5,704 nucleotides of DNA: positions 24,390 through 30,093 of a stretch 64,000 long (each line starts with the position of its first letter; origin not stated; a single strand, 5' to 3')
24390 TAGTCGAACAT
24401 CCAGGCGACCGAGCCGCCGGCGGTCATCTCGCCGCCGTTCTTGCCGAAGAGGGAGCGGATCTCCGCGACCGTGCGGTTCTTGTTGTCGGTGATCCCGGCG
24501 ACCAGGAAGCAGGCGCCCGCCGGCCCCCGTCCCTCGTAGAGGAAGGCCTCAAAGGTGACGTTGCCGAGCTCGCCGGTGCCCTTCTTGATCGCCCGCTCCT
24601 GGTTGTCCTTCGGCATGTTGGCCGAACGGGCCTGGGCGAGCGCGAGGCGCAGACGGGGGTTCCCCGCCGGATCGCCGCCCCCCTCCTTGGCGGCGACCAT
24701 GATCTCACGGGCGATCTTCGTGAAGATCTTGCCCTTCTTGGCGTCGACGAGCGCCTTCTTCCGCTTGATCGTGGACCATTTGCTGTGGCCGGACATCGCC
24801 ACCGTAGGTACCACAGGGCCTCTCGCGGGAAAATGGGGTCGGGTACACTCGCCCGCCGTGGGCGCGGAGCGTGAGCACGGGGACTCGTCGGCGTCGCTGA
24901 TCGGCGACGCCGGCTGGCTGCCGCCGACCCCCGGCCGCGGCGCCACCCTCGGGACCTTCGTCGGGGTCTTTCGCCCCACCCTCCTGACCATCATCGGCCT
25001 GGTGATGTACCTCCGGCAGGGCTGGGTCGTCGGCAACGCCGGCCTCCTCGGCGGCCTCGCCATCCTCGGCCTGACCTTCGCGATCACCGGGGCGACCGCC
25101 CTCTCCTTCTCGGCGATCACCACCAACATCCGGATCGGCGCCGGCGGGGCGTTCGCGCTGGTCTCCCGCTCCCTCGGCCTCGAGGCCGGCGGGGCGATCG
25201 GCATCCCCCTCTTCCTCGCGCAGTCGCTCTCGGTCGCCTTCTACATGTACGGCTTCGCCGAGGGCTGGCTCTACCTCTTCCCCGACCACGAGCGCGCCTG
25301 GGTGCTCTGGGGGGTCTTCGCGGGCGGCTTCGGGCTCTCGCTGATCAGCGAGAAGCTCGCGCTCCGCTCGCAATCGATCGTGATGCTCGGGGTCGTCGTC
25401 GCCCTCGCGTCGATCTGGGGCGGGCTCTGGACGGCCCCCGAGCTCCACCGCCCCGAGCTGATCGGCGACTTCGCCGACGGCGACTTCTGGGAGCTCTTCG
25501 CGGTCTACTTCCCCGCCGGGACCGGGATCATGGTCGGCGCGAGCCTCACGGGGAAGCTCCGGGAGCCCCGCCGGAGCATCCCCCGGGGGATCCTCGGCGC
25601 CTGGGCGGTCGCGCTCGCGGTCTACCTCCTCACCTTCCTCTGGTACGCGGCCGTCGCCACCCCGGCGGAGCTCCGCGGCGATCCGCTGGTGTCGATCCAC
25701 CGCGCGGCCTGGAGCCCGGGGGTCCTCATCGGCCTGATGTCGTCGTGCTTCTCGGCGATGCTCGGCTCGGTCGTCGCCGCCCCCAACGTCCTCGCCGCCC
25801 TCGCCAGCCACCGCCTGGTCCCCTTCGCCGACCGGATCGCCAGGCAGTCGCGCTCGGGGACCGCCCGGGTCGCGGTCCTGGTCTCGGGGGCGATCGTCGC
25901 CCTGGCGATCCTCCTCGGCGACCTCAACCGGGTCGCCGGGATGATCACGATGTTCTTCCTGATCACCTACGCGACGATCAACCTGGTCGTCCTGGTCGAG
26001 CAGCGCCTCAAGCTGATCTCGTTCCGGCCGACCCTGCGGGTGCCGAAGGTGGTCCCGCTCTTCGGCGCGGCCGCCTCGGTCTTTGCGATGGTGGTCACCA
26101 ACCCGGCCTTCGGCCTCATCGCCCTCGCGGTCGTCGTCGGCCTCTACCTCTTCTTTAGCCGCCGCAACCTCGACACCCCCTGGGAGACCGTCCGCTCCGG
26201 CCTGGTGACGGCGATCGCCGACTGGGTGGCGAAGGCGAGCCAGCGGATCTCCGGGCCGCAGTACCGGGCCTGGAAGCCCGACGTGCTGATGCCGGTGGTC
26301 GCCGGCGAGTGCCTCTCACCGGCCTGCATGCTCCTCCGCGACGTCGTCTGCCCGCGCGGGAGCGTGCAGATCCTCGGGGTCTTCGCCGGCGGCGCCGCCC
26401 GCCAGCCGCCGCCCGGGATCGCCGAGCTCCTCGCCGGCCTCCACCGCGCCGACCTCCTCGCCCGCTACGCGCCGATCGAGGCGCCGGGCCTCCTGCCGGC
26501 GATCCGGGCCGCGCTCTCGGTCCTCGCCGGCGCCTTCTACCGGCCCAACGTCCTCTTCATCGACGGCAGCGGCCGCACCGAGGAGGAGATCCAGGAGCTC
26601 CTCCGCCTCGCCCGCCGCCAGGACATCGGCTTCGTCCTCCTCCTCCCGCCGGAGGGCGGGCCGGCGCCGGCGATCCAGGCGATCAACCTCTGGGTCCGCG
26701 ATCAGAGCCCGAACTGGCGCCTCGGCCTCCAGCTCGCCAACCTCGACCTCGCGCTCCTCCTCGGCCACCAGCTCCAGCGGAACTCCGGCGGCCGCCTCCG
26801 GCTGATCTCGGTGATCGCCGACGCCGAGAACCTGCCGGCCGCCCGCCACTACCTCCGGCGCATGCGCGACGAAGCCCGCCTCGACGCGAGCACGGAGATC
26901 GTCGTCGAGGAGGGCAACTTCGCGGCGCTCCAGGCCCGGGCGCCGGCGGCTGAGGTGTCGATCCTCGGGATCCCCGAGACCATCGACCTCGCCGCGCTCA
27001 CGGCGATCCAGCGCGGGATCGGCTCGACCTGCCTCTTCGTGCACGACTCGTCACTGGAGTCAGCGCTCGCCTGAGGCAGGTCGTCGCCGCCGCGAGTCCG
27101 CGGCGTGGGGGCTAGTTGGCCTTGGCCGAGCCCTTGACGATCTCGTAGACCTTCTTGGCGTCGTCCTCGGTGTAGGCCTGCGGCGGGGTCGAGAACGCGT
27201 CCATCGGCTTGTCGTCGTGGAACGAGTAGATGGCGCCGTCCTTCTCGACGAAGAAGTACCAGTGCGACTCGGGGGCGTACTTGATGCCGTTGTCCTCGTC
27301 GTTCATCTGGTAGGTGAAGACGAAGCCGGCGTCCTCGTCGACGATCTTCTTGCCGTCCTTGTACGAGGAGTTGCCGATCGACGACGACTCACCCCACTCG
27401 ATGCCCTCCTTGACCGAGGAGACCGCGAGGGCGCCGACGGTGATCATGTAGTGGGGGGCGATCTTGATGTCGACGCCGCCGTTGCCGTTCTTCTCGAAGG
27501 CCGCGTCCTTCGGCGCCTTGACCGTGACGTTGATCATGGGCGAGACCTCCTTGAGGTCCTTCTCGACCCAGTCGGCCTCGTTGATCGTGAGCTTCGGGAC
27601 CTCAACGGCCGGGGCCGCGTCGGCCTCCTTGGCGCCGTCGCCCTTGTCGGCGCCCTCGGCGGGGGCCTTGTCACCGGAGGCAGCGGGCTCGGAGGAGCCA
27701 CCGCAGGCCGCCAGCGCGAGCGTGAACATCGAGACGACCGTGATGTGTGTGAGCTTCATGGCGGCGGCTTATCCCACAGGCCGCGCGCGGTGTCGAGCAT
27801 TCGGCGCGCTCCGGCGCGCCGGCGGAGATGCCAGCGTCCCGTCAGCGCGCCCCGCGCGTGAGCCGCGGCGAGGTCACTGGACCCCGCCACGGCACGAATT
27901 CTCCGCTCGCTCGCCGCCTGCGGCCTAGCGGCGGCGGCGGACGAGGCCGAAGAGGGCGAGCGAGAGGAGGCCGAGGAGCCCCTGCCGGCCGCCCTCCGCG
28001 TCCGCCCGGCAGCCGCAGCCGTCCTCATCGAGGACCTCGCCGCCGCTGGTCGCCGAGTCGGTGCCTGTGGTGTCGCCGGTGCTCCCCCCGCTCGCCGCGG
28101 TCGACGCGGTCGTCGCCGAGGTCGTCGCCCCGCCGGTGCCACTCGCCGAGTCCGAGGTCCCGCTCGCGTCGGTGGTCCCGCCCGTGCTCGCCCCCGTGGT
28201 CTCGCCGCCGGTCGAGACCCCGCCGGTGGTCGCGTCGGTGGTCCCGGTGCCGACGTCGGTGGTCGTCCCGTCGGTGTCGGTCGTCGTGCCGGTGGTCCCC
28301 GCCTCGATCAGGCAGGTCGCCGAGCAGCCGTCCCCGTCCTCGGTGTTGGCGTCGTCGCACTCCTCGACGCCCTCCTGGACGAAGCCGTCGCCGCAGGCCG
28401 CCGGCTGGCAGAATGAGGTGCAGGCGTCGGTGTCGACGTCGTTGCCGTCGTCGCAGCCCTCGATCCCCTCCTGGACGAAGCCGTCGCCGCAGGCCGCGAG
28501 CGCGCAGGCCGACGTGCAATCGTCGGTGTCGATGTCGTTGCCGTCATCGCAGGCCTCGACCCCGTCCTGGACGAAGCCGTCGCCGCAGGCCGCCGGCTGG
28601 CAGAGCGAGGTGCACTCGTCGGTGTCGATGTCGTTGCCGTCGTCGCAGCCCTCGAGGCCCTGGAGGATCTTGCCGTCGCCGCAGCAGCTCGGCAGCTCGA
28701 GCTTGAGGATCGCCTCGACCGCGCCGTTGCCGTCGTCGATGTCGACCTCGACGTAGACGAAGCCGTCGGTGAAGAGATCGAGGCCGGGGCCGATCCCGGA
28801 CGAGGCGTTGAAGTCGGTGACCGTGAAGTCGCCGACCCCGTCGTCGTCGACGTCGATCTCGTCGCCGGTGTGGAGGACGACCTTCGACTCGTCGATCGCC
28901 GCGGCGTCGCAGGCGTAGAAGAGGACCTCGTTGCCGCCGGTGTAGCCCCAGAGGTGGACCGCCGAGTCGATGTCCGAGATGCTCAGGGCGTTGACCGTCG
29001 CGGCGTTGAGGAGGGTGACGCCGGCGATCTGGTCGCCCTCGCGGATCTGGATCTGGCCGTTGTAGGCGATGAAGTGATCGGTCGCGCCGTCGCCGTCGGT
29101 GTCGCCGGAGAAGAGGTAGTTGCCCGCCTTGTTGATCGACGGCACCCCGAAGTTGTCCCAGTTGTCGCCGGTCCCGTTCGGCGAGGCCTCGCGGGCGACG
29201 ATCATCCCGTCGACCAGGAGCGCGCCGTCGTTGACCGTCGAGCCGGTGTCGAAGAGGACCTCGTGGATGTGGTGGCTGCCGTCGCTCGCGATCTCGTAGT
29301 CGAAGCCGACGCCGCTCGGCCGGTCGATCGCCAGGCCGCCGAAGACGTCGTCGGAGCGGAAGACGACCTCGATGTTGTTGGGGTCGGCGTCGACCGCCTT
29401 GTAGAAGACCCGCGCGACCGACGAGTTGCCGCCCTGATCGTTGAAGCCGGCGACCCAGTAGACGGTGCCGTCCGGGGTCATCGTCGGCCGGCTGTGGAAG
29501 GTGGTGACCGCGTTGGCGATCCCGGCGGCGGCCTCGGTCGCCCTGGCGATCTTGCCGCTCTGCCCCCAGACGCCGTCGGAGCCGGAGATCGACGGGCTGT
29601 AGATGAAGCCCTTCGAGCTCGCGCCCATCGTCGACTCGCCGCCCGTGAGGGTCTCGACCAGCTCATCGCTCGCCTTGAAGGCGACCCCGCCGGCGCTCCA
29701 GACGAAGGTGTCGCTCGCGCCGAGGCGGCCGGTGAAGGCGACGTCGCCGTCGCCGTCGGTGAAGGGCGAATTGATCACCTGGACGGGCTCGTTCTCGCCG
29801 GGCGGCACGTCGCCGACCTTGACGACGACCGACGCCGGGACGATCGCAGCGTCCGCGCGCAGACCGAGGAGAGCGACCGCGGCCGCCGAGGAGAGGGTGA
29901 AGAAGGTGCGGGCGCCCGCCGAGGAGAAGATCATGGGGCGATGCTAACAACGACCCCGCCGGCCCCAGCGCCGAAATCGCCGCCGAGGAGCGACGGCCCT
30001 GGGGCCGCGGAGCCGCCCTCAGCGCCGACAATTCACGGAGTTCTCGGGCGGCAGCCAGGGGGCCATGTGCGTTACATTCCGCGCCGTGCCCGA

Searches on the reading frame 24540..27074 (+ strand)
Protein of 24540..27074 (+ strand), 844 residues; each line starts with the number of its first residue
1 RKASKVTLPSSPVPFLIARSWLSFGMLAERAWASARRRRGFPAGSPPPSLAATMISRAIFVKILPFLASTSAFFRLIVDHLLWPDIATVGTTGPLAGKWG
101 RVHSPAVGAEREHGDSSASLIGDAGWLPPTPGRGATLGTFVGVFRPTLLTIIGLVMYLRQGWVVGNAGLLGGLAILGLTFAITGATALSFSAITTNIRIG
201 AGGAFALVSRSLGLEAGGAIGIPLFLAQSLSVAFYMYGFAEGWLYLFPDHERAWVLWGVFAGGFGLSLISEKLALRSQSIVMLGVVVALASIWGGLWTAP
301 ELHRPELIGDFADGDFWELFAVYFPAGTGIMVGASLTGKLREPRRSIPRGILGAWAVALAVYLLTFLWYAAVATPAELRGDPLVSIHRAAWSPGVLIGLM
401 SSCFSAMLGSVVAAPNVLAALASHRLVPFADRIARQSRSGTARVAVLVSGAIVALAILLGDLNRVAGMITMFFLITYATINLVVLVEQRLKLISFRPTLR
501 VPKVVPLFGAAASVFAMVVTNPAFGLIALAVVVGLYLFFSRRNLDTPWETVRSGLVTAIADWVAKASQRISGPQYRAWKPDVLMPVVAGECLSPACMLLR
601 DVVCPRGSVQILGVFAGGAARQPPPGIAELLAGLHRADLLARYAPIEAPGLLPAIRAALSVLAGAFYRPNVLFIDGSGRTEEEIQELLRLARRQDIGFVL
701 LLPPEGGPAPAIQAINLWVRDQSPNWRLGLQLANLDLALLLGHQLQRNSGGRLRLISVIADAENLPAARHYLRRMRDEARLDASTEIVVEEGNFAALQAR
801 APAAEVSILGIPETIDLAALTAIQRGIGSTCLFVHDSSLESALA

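Call 12: search_protein_families(library=pfam, max_evalue=0.001, proteins=[window:24540-27074:+])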
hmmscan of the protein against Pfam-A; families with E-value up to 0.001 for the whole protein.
window:24540-27074:+ (844 aa): 4 families
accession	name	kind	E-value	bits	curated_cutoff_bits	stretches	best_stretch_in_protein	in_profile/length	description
PF00324.27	AA_permease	-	8.8e-32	110.8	24.6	1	146-550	5-437/470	Amino acid permease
PF21554.2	CCC_C_2nd_pro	-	7.9e-30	104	27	1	713-843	4-132/132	Prokaryotic cation-chloride cotransporter, C-terminal domain, 2nd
PF21555.2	CCC_C_1st_pro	-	4.9e-13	49.4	27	1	585-701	2-120/128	Prokaryotic cation-chloride cotransporter, C-terminal domain, 1st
PF13520.12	AA_permease_2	-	3.7e-11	43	27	1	151-521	14-405/427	Amino acid permease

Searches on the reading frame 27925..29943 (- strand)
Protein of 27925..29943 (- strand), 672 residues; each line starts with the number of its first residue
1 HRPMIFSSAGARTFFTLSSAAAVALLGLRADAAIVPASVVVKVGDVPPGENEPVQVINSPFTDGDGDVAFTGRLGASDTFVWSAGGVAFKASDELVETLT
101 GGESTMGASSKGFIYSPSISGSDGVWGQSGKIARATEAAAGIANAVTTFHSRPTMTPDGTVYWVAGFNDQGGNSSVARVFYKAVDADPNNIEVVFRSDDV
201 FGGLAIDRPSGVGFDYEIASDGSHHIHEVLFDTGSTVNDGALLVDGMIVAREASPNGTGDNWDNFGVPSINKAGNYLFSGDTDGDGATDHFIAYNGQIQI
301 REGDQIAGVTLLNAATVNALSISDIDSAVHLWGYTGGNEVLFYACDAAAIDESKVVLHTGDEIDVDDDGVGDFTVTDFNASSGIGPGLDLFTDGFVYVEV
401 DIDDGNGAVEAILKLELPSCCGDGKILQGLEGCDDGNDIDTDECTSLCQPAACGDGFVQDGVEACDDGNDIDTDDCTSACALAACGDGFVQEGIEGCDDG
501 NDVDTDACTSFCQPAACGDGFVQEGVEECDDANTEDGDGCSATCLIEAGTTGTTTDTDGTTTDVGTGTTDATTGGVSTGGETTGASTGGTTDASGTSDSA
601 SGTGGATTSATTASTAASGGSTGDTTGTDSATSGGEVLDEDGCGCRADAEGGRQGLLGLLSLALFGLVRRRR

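Call 12: search_protein_families(library=pfam, max_evalue=0.001, proteins=[window:27925-29943:-])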
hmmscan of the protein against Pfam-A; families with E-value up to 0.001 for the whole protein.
window:27925-29943:- (672 aa): 2 families
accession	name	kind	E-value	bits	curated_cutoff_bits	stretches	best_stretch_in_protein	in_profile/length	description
PF13948.11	DUF4215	-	3e-18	66.3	27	2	517-544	21-46/47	Domain of unknown function (DUF4215)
PF24251.1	DUF7453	-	7.4e-07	28.8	26.2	0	131-307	36-278/460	Family of unknown function (DUF7453)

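Call 26: search_protein_families(library=ncbifam, max_evalue=0.1, proteins=[window:27925-29943:-])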
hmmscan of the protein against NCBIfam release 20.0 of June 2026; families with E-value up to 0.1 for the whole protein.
window:27925-29943:- (672 aa): 2 families
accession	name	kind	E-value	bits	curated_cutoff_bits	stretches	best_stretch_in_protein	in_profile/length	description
TIGR02232.1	myxo_disulf_rpt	repeat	9.5e-25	86.1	20.8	4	516-549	3-35/38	cysteine-rich acidic repeat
TIGR03901.2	MYXO-CTERM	domain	1.2e-05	25.6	20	1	640-672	1-33/34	MYXO-CTERM sorting domain-containing protein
